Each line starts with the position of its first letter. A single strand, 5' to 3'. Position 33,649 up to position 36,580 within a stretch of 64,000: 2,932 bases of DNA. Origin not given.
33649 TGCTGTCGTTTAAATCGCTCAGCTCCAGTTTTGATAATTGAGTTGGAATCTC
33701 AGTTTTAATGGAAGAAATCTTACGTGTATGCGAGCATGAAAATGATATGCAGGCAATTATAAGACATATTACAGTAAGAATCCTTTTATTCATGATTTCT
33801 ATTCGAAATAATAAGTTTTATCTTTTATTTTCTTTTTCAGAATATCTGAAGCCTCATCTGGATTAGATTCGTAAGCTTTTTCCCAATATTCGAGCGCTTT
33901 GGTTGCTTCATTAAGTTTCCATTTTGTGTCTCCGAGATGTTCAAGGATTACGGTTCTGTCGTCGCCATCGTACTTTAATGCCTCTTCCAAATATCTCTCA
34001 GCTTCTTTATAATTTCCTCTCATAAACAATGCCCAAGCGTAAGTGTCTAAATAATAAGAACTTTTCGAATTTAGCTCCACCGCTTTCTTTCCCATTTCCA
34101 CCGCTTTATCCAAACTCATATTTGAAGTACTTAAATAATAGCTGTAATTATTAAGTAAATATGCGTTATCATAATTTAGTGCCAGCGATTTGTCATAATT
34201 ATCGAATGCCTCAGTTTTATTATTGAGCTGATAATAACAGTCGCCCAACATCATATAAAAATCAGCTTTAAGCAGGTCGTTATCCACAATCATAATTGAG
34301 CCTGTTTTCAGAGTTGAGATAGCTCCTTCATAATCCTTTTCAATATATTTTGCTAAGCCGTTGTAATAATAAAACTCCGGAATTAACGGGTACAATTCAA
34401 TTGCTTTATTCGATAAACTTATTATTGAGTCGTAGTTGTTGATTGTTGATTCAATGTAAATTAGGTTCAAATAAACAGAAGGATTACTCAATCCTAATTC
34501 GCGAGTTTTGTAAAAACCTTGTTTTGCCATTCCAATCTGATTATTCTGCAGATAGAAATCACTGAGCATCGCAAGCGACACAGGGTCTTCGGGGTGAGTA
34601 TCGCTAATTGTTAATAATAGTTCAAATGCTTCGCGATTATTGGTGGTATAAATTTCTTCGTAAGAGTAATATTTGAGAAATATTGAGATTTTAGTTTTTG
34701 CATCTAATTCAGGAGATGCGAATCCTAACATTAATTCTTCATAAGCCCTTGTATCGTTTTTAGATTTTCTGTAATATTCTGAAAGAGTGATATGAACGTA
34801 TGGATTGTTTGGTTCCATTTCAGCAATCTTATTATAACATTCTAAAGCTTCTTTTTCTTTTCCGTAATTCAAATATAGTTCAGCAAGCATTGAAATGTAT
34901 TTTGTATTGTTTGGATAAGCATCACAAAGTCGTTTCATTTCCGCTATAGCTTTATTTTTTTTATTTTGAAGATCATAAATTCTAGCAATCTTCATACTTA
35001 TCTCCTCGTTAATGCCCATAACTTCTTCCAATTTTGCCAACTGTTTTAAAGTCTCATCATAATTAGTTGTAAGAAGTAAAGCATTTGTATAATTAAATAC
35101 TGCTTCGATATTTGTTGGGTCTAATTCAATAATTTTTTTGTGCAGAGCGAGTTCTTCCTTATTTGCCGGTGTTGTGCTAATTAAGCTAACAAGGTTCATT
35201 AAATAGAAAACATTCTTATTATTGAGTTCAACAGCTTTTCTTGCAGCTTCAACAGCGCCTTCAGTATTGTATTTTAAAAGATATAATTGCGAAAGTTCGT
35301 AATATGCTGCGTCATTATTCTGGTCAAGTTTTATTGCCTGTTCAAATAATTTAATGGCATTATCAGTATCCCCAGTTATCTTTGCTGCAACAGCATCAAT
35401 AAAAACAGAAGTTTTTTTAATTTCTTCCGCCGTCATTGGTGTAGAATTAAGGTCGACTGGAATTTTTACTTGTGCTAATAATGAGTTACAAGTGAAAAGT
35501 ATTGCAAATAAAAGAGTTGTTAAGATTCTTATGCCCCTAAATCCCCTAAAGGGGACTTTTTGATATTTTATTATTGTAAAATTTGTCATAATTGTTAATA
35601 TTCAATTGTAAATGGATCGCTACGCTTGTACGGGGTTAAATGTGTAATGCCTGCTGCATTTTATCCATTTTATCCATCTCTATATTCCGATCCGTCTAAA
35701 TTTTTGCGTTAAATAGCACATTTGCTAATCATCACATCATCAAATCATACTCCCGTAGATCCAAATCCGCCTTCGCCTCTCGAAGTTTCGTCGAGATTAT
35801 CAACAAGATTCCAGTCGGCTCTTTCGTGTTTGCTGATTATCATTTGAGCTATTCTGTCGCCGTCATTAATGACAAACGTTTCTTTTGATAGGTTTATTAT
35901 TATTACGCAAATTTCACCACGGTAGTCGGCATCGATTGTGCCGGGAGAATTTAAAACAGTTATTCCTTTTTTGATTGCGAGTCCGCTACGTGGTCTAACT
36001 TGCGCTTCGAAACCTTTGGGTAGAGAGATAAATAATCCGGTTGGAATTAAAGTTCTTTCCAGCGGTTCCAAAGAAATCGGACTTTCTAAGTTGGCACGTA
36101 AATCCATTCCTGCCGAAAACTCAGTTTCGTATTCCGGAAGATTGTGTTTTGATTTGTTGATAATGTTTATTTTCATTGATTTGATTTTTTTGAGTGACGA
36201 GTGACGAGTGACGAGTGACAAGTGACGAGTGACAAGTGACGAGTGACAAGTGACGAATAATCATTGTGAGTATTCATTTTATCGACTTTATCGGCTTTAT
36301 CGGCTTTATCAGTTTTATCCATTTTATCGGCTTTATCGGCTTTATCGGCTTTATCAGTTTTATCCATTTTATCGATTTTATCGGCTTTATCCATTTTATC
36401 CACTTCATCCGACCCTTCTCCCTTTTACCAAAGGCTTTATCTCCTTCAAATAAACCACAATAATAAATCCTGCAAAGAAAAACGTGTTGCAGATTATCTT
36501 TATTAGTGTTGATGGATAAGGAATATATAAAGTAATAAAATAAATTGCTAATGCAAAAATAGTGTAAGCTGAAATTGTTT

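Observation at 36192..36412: Composite 9-mer + 7-mer repeat module between flippase and dut, mirrored after alaS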

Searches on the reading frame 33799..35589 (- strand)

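Call 8: search_protein_families(library=pfam, proteins=[window:33799-35589:-])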
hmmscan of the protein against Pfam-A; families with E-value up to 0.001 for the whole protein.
window:33799-35589:- (596 aa): 18 families
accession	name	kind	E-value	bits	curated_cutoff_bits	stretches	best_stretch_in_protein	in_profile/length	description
PF07719.23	TPR_2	-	7.4e-30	101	27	2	513-543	3-33/34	Tetratricopeptide repeat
PF14559.12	TPR_19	-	8.4e-28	96.9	25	2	73-124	5-56/68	Tetratricopeptide repeat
PF13428.12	TPR_14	-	1.4e-25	87.5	23.5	0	515-547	5-37/44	Tetratricopeptide repeat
PF13431.12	TPR_17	-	1.8e-22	78.1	24.4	1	81-113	1-33/34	Tetratricopeptide repeat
PF13181.12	TPR_8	-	5e-21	73.5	25.7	0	442-474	1-33/34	Tetratricopeptide repeat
PF13432.12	TPR_16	-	6.1e-21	75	32.7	1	73-124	11-62/65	Tetratricopeptide repeat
PF23914.1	TPR_CcmH_CycH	-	2.1e-19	70.4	42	1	445-539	53-149/158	Cytochrome c-type biogenesis protein H TPR domain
PF00515.34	TPR_1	-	1.1e-17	63.4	27.8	0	442-472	1-31/34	Tetratricopeptide repeat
PF13424.12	TPR_12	-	3.2e-15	56.5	30.1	1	494-539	20-73/77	Tetratricopeptide repeat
PF12895.13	ANAPC3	-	6e-12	46.1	27.2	0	74-130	4-61/82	Anaphase-promoting complex, cyclosome, subunit 3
PF13174.12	TPR_6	-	2.9e-10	40.5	26.3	0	199-227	4-32/33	Tetratricopeptide repeat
PF13414.12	TPR_11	-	1.5e-09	37.8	26.8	1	73-104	8-39/42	TPR repeat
PF13429.12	TPR_15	-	2.6e-08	34.1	26.2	1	468-579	139-247/280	Tetratricopeptide repeat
PF25060.1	ARM_TT21_2nd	-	2e-07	31.2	27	0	493-549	39-94/270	Tetratricopeptide repeat protein 21 second ARM domain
PF13176.12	TPR_7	-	4.3e-07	29.9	27.9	0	524-545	12-35/36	Tetratricopeptide repeat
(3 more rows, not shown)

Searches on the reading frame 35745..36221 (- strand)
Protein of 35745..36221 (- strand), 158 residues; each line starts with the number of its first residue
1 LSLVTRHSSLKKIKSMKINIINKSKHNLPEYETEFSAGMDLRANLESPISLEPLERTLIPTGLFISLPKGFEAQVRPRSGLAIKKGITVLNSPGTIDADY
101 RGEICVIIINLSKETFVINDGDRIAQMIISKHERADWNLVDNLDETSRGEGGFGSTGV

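Call 8: search_protein_families(library=pfam, proteins=[window:35745-36176:-])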
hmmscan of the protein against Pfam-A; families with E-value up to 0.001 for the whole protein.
window:35745-36176:- (143 aa): 2 families
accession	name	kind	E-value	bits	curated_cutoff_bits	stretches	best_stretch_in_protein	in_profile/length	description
PF00692.24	dUTPase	-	9.2e-32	110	22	1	12-142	4-129/129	dUTPase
PF22769.1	DCD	-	1.3e-09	38.8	27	1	29-116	66-152/153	dCTP deaminase-like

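Call 10: find_encoding_contigs(protein=window:35745-36176:-, flank=6000, max_places=10)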
Protein window:35745-36176:- (143 aa): no gene with exactly this product is on record in the collection.

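Call 93: find_encoding_contigs(protein=window:35745-36221:-, flank=3000, max_places=3)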
Protein window:35745-36221:- (158 aa): no gene with exactly this product is on record in the collection.

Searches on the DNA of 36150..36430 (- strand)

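Call 85: search_dna_similar(query=window:36150-36430:-, collection=phages, mode=distant, max_rows=10, max_evalue=0.001)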
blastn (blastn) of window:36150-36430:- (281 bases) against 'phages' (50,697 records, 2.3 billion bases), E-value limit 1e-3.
No match.
